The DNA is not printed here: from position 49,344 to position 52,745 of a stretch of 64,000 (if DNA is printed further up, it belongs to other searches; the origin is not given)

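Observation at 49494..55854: Fe-S/flavin oxidoreductase operon inserted into the RNA-polymerase/ribosomal supraoperon directly after nusA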

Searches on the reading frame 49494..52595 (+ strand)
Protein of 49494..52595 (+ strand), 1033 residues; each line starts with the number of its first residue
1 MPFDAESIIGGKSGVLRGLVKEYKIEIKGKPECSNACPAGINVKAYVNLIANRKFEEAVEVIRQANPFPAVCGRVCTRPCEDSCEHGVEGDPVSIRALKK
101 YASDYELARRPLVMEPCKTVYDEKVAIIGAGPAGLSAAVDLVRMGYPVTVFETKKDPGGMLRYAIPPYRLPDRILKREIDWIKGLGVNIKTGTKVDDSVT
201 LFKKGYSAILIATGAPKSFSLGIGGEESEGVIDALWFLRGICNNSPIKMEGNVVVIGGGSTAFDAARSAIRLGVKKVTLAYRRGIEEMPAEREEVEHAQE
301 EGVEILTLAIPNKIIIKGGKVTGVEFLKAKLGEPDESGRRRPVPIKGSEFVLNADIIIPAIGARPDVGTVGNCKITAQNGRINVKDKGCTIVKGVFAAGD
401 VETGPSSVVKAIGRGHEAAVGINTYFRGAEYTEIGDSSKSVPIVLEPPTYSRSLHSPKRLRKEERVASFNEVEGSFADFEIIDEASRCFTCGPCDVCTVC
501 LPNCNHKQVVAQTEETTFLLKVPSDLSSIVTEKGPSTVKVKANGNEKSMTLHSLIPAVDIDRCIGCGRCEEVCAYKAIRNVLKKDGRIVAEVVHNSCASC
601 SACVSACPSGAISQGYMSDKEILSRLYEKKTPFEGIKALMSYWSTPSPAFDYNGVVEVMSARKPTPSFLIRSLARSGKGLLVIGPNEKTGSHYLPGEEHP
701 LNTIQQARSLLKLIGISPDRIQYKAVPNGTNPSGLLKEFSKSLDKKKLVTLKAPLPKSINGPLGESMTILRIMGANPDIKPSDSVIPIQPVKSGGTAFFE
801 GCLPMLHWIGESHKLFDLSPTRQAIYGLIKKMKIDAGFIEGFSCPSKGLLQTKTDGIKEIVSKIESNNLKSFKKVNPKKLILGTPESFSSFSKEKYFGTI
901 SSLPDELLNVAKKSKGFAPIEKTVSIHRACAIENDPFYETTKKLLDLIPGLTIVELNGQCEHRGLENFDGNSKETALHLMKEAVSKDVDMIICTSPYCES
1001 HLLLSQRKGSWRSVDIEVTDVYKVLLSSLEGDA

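Call 3: search_protein_families(library=pfam, proteins=[window:49494-52595:+], max_evalue=0.01)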
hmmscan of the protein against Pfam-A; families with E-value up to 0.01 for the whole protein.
window:49494-52595:+ (1033 aa): 27 families (the best 25 are shown)
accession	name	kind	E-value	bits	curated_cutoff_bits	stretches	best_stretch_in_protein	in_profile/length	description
PF07992.20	Pyr_redox_2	-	1.4e-31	110.4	26.1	1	124-415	2-291/291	Pyridine nucleotide-disulphide oxidoreductase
PF14691.11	Fer4_20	-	2.2e-21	76.2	25.8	1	30-108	29-110/113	Dihydroprymidine dehydrogenase domain II, 4Fe-4S cluster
PF13738.12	Pyr_redox_3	-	4.5e-10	39.7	30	1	250-399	164-305/305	Pyridine nucleotide-disulphide oxidoreductase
PF00070.33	Pyr_redox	-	1.2e-09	39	22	2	252-326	1-79/82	Pyridine nucleotide-disulphide oxidoreductase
PF12838.12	Fer4_7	-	1.5e-08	35.4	27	1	562-611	1-52/52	4Fe-4S dicluster domain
PF14697.11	Fer4_21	-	4.2e-08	33.6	35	1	558-612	3-57/59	4Fe-4S dicluster domain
PF01262.27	AlaDh_PNT_C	-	6.1e-08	32.8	23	1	120-156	26-62/214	Alanine dehydrogenase/PNT, C-terminal domain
PF12831.13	FAD_oxidored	-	6.2e-08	32.8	27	1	125-162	2-39/416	FAD dependent oxidoreductase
PF13187.11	Fer4_9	-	7.8e-08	32.7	27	1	562-612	1-52/52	4Fe-4S dicluster domain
PF13450.12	NAD_binding_8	-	7.9e-08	32.9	21.9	1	127-163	1-37/68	NAD(P)-binding Rossmann-like domain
PF01266.30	DAO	-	1.7e-07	31.6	27.9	1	124-159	1-37/353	FAD dependent oxidoreductase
PF12837.12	Fer4_6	-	1.8e-07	31.2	25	2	555-578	1-24/24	4Fe-4S binding domain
PF01134.28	GIDA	-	9.9e-07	28.6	22.1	1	124-189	1-66/391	Glucose inhibited division protein A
PF00037.32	Fer4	-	2.7e-06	27.4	21.1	2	557-578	2-23/24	4Fe-4S binding domain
PF02662.21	FlpD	-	3.1e-06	27.7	22.3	1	655-729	30-103/123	Methyl-viologen-reducing hydrogenase, delta subunit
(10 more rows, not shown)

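Call 4: search_protein_families(library=ncbifam, proteins=[window:49494-52595:+], max_evalue=0.001)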
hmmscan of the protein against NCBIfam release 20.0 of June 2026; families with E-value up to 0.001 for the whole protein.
window:49494-52595:+ (1033 aa): 106 families (the best 25 are shown)
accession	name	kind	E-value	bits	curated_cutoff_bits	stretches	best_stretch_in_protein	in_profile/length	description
NF009410.0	PRK12771.1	subfamily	2.7e-136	455.4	516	1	23-513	40-533/566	NAD(P)-binding protein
NF009454.0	PRK12814.1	equivalog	9.7e-117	391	916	1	31-501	102-582/657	putative NADPH-dependent glutamate synthase small subunit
NF009414.0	PRK12778.1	equivalog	4e-103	346.1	1103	1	30-427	336-750/752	bifunctional dihydroorotate dehydrogenase B NAD binding subunit/NADPH-dependent glutamate synthase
NF010590.0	PRK13984.1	equivalog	1e-97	327.8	946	1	33-428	198-608/611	putative oxidoreductase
TIGR03315.1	Se_ygfK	equivalog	2.4e-93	313.3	835.3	1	33-507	447-900/1012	putative selenate reductase subunit YgfK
TIGR01316.1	gltA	equivalog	6.2e-92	308.7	471.75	1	31-425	36-448/449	NADPH-dependent glutamate synthase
TIGR01318.1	gltD_gamma_fam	subfamily_domain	2.4e-80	270.4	482.95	1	29-427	46-466/467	glutamate synthase, small subunit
NF009408.0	PRK12769.1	equivalog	3.5e-79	266.6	1003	2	32-426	235-651/659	formate-dependent uric acid utilization protein AegA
NF009413.0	PRK12775.1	equivalog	4.9e-75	253.1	1895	1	30-429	338-757/1006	putative trifunctional 2-polyprenylphenol hydroxylase/glutamate synthase subunit beta/ferritin domain-containing protein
NF009409.0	PRK12770.1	subfamily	1.6e-73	247.8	343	1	121-428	17-352/360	putative glutamate synthase subunit beta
NF009451.0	PRK12809.1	equivalog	1.1e-66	225.5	1154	1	29-427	215-635/639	formate-dependent uric acid utilization protein YgfT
NF009415.0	PRK12779.1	equivalog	1.6e-65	221.6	1519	1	23-422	200-622/944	putative bifunctional glutamate synthase subunit beta/2-polyprenylphenol hydroxylase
TIGR01317.1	GOGAT_sm_gam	subfamily_domain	4.8e-59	200.5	447.7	1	29-428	48-480/485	glutamate synthase small subunit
NF045663.1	diclust_near_Sec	equivalog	1e-45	156.1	530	2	30-217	17-201/759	pyridine nucleotide-disulfide oxidoreductase/dicluster-binding protein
NF040770.1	hetero_SS_HdrA2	exception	1.2e-21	76.6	1100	1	523-726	539-749/777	CoB-CoM heterodisulfide reductase HdrA2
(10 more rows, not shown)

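Call 11: find_homologous_proteins(query=window:49494-52592:+, max_evalue=1e-20)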
Query window:49494-52592:+ (1033 aa): 7963 proteins with E <= 1e-20 among 8000 candidates; the best 120 are listed.
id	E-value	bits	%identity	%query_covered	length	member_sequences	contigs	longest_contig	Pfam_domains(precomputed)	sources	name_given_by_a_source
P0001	0.0e+0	2273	97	100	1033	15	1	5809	PF14697.12,PF13450.13,PF07992.21,PF12837.13,PF00070.34,PF13484.12,PF12838.13,PF01134.29,PF12831.14,PF01946.24,PF01266.31,PF14691.12,PF00037.33,PF13738.13,PF01262.28,PF13187.12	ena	-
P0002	0.0e+0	2094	89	100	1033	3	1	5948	PF14697.12,PF13450.13,PF02662.22,PF07992.21,PF12837.13,PF00070.34,PF13484.12,PF12838.13,PF12831.14,PF01266.31,PF14691.12,PF00037.33,PF13738.13,PF01262.28,PF13187.12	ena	-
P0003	0.0e+0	1833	77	100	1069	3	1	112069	PF14697.12,PF13450.13,PF02662.22,PF07992.21,PF12837.13,PF00070.34,PF12838.13,PF12831.14,PF01266.31,PF14691.12,PF00037.33,PF13738.13,PF01262.28,PF13187.12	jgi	-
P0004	0.0e+0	1656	70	100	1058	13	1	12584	PF14697.12,PF13450.13,PF02662.22,PF07992.21,PF12837.13,PF00070.34,PF13484.12,PF12838.13,PF01134.29,PF12831.14,PF01266.31,PF14691.12,PF00037.33,PF13738.13,PF01262.28,PF02754.22,PF13187.12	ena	-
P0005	0.0e+0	1588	67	100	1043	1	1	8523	PF14697.12,PF13450.13,PF07992.21,PF12837.13,PF00070.34,PF12838.13,PF01134.29,PF01266.31,PF14691.12,PF00037.33,PF13738.13,PF02754.22,PF13187.12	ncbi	-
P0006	0.0e+0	1583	68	100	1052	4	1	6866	PF14697.12,PF13450.13,PF02662.22,PF07992.21,PF12837.13,PF00070.34,PF13484.12,PF12838.13,PF01134.29,PF12831.14,PF01266.31,PF14691.12,PF00037.33,PF13738.13,PF01262.28,PF02754.22,PF13187.12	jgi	-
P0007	0.0e+0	1577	67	100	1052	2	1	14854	PF14697.12,PF13450.13,PF02662.22,PF07992.21,PF00070.34,PF12838.13,PF12831.14,PF01266.31,PF14691.12,PF00037.33,PF13738.13,PF01262.28,PF02754.22,PF13187.12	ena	-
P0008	0.0e+0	1565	67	100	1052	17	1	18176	PF14697.12,PF13450.13,PF02662.22,PF07992.21,PF12837.13,PF00070.34,PF13484.12,PF12838.13,PF01134.29,PF12831.14,PF01266.31,PF14691.12,PF00037.33,PF13738.13,PF01262.28,PF02754.22,PF13187.12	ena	-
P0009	0.0e+0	1554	67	100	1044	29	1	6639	PF14697.12,PF13450.13,PF07992.21,PF12837.13,PF00070.34,PF12838.13,PF01134.29,PF12831.14,PF14691.12,PF00890.31,PF00037.33,PF13738.13,PF01262.28,PF02754.22,PF13237.12,PF13187.12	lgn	-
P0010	0.0e+0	1551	67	100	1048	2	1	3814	PF14697.12,PF13450.13,PF02662.22,PF07992.21,PF12837.13,PF00070.34,PF13484.12,PF12838.13,PF01134.29,PF12831.14,PF01946.24,PF01266.31,PF14691.12,PF00037.33,PF13738.13,PF01262.28,PF02754.22,PF13183.12,PF13187.12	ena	-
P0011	0.0e+0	1526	65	100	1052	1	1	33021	PF14697.12,PF13450.13,PF02662.22,PF07992.21,PF12837.13,PF00070.34,PF13484.12,PF12838.13,PF01134.29,PF12831.14,PF01946.24,PF01266.31,PF14691.12,PF00890.31,PF00037.33,PF13738.13,PF01262.28,PF02754.22,PF13187.12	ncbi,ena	-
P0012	0.0e+0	1515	65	100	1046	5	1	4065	PF14697.12,PF13450.13,PF02662.22,PF07992.21,PF12837.13,PF00070.34,PF12838.13,PF01134.29,PF12831.14,PF01266.31,PF14691.12,PF00890.31,PF00037.33,PF13738.13,PF01262.28,PF02754.22,PF13237.12,PF13187.12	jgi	-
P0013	0.0e+0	1514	66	97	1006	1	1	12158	PF14697.12,PF13450.13,PF02662.22,PF07992.21,PF12837.13,PF00070.34,PF13484.12,PF12838.13,PF01134.29,PF01266.31,PF14691.12,PF00037.33,PF13738.13,PF02754.22,PF13187.12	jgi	jgi:NADPH-dependent glutamate synthase beta subunit-like oxidoreductase/ferredoxin/coenzyme F420-red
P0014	0.0e+0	1488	63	100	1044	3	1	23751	PF14697.12,PF13450.13,PF02662.22,PF07992.21,PF12837.13,PF00070.34,PF13484.12,PF12838.13,PF14691.12,PF00037.33,PF13738.13,PF02754.22,PF13187.12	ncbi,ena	-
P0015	0.0e+0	1480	66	95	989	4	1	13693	PF14697.12,PF13450.13,PF07992.21,PF12837.13,PF13484.12,PF12838.13,PF01134.29,PF12831.14,PF01266.31,PF14691.12,PF00037.33,PF13738.13,PF01262.28,PF13237.12,PF13187.12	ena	-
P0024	0.0e+0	1434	62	100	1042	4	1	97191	PF14697.12,PF13450.13,PF02662.22,PF07992.21,PF12837.13,PF00070.34,PF13484.12,PF12838.13,PF01134.29,PF12831.14,PF01266.31,PF14691.12,PF00037.33,PF13738.13,PF01262.28,PF02754.22,PF13237.12,PF13187.12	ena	-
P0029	0.0e+0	1390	60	99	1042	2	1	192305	PF14697.12,PF13450.13,PF07992.21,PF12837.13,PF00070.34,PF13484.12,PF12838.13,PF12831.14,PF01946.24,PF01266.31,PF01593.31,PF14691.12,PF00037.33,PF13738.13,PF01262.28,PF02754.22,PF13237.12,PF13187.12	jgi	-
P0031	0.0e+0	1370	60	98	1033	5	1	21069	PF14697.12,PF13450.13,PF07992.21,PF12837.13,PF00070.34,PF13484.12,PF12838.13,PF01266.31,PF14691.12,PF00037.33,PF13738.13,PF02754.22,PF13187.12,PF03807.24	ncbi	ncbi:FAD-dependent oxidoreductase [Thermoplasmatota archaeon]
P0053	0.0e+0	1204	60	86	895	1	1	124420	PF14697.12,PF07992.21,PF12837.13,PF00037.33,PF13484.12,PF12838.13,PF13187.12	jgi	jgi:thioredoxin reductase/ferredoxin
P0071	0.0e+0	1080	49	100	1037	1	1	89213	PF14697.12,PF13450.13,PF07992.21,PF12837.13,PF00070.34,PF12838.13,PF12831.14,PF12797.13,PF14691.12,PF00037.33,PF13738.13,PF01262.28,PF02754.22,PF13237.12,PF13187.12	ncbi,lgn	-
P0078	2.0e-198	680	37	99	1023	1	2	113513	PF14697.12,PF13450.13,PF02662.22,PF07992.21,PF00070.34,PF12838.13,PF14691.12,PF00890.31,PF00037.33,PF13738.13,PF01262.28,PF02754.22,PF13187.12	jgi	-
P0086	6.6e-186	638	36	98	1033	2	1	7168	PF14697.12,PF14691.12,PF00890.31,PF02662.22,PF07992.21,PF00070.34,PF13738.13,PF12838.13,PF01262.28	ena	-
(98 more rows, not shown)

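Call 13: find_encoding_contigs(protein=P0003, flank=10000, max_places=2)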
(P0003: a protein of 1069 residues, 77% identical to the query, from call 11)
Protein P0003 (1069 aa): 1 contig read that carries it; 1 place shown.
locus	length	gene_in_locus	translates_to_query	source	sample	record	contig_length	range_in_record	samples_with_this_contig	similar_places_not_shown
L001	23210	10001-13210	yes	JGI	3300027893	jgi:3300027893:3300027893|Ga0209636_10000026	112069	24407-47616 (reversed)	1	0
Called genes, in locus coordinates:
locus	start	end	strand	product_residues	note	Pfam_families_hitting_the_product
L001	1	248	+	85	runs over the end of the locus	PF01191:RNA_pol_Rpb5_C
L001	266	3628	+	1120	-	PF04563:RNA_pol_Rpb2_1, PF04561:RNA_pol_Rpb2_2, PF04565:RNA_pol_Rpb2_3, PF04566:RNA_pol_Rpb2_4, PF04567:RNA_pol_Rpb2_5, PF00562:RNA_pol_Rpb2_6, PF04560:RNA_pol_Rpb2_7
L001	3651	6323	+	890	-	PF04997:RNA_pol_Rpb1_1, PF00623:RNA_pol_Rpb1_2, PF04983:RNA_pol_Rpb1_3, PF05000:RNA_pol_Rpb1_4, PF04998:RNA_pol_Rpb1_5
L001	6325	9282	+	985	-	PF04998:RNA_pol_Rpb1_5 (weak), PF14890:Intein_splicing, PF14528:LAGLIDADG_3, PF04998:RNA_pol_Rpb1_5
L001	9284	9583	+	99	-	PF01248:Ribosomal_L7Ae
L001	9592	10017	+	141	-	PF07650:KH_2 (faint), PF26594:KH_NusA_2nd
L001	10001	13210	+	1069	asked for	PF14691:Fer4_20, PF07992:Pyr_redox_2, PF13450:NAD_binding_8 (weak), PF13738:Pyr_redox_3 (weak), PF12838:Fer4_7, PF13187:Fer4_9 (weak), PF14697:Fer4_21, PF00037:Fer4 (weak), +6 more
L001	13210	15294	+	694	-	PF13510:Fer2_4, PF01494:FAD_binding_3 (weak), PF03486:HI0933_like (faint), PF07992:Pyr_redox_2, PF12831:FAD_oxidored (weak), PF04324:Fer2_BFD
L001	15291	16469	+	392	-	PF01266:DAO, PF01946:Thi4 (weak), PF07992:Pyr_redox_2 (faint)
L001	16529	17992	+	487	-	PF02934:GatB_N, PF02637:GatB_Yqey, PF09424:YqeY (weak)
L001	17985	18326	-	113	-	PF10107:Endonuc_Holl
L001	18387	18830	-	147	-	-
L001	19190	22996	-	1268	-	-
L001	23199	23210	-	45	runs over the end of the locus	-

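Call 14: find_encoding_contigs(protein=P0024, flank=10000, max_places=2)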
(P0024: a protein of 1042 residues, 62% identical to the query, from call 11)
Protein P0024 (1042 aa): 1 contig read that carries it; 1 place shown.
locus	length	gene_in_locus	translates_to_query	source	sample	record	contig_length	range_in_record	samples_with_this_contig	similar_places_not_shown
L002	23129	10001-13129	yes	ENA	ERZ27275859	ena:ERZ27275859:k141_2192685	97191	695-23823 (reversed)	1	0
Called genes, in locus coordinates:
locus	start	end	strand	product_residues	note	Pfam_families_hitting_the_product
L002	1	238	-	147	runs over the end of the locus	PF19479:DUF6015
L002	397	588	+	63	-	PF18929:DUF5678 (weak)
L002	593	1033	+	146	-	-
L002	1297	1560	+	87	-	PF01191:RNA_pol_Rpb5_C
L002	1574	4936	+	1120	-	PF04563:RNA_pol_Rpb2_1, PF04561:RNA_pol_Rpb2_2, PF04565:RNA_pol_Rpb2_3, PF04566:RNA_pol_Rpb2_4, PF04567:RNA_pol_Rpb2_5, PF00562:RNA_pol_Rpb2_6, PF04560:RNA_pol_Rpb2_7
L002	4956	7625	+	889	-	PF04997:RNA_pol_Rpb1_1, PF00623:RNA_pol_Rpb1_2, PF04983:RNA_pol_Rpb1_3, PF05000:RNA_pol_Rpb1_4, PF04998:RNA_pol_Rpb1_5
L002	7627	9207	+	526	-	PF04998:RNA_pol_Rpb1_5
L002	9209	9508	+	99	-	PF01248:Ribosomal_L7Ae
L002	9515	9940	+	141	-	PF07650:KH_2 (weak), PF13083:KH_KhpA-B (faint), PF26594:KH_NusA_2nd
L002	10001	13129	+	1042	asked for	PF14691:Fer4_20, PF01266:DAO (weak), PF07992:Pyr_redox_2, PF13450:NAD_binding_8 (weak), PF12837:Fer4_6 (weak), PF12838:Fer4_7, PF13187:Fer4_9 (weak), PF14697:Fer4_21, +10 more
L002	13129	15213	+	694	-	PF13510:Fer2_4, PF00070:Pyr_redox (faint), PF00890:FAD_binding_2 (weak), PF01134:GIDA (faint), PF01494:FAD_binding_3 (faint), PF07992:Pyr_redox_2, PF12831:FAD_oxidored (weak), PF04324:Fer2_BFD, +2 more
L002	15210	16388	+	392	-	PF01266:DAO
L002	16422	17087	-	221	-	PF00535:Glycos_transf_2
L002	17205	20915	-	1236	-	PF02369:Big_1 (faint), PF13620:CarboxypepD_reg (faint), PF10670:DUF4198 (faint)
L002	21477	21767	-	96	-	PF02680:DUF211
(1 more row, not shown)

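Call 15: find_encoding_contigs(protein=P0029, flank=10000, max_places=2)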
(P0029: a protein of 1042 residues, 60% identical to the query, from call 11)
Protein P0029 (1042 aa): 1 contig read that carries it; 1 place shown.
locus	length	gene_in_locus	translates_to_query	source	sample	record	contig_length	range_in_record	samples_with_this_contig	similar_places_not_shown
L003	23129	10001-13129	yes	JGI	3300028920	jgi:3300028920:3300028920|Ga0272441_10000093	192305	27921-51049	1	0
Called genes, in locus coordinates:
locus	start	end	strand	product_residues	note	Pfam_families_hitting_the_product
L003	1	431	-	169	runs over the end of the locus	PF19479:DUF6015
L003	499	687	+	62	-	PF18929:DUF5678 (weak)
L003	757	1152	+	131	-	PF13650:Asp_protease_2 (weak), PF13975:gag-asp_proteas (weak)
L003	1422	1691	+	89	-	PF01191:RNA_pol_Rpb5_C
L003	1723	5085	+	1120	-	PF04563:RNA_pol_Rpb2_1, PF04561:RNA_pol_Rpb2_2, PF04565:RNA_pol_Rpb2_3, PF04566:RNA_pol_Rpb2_4, PF04567:RNA_pol_Rpb2_5, PF00562:RNA_pol_Rpb2_6, PF04560:RNA_pol_Rpb2_7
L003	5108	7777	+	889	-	PF04997:RNA_pol_Rpb1_1, PF00623:RNA_pol_Rpb1_2, PF04983:RNA_pol_Rpb1_3, PF05000:RNA_pol_Rpb1_4, PF04998:RNA_pol_Rpb1_5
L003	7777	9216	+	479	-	PF04998:RNA_pol_Rpb1_5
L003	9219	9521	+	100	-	PF01248:Ribosomal_L7Ae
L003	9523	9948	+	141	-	PF07650:KH_2 (weak), PF26594:KH_NusA_2nd, PF13083:KH_KhpA-B (weak)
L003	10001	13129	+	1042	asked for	PF14691:Fer4_20, PF01266:DAO (weak), PF07992:Pyr_redox_2, PF13450:NAD_binding_8, PF13738:Pyr_redox_3 (weak), PF00037:Fer4 (weak), PF12837:Fer4_6 (weak), PF14697:Fer4_21, +10 more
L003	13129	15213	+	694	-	PF13510:Fer2_4, PF00070:Pyr_redox (faint), PF00890:FAD_binding_2 (faint), PF01134:GIDA (faint), PF01266:DAO (faint), PF07992:Pyr_redox_2, PF12831:FAD_oxidored (weak), PF04324:Fer2_BFD, +4 more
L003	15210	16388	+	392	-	PF01266:DAO, PF01946:Thi4 (weak), PF07992:Pyr_redox_2 (faint)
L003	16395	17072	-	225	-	PF00535:Glycos_transf_2, PF13641:Glyco_tranf_2_3 (weak)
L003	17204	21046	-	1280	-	PF13620:CarboxypepD_reg (faint), PF13115:YtkA (faint), PF02369:Big_1 (weak)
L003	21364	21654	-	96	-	PF02680:DUF211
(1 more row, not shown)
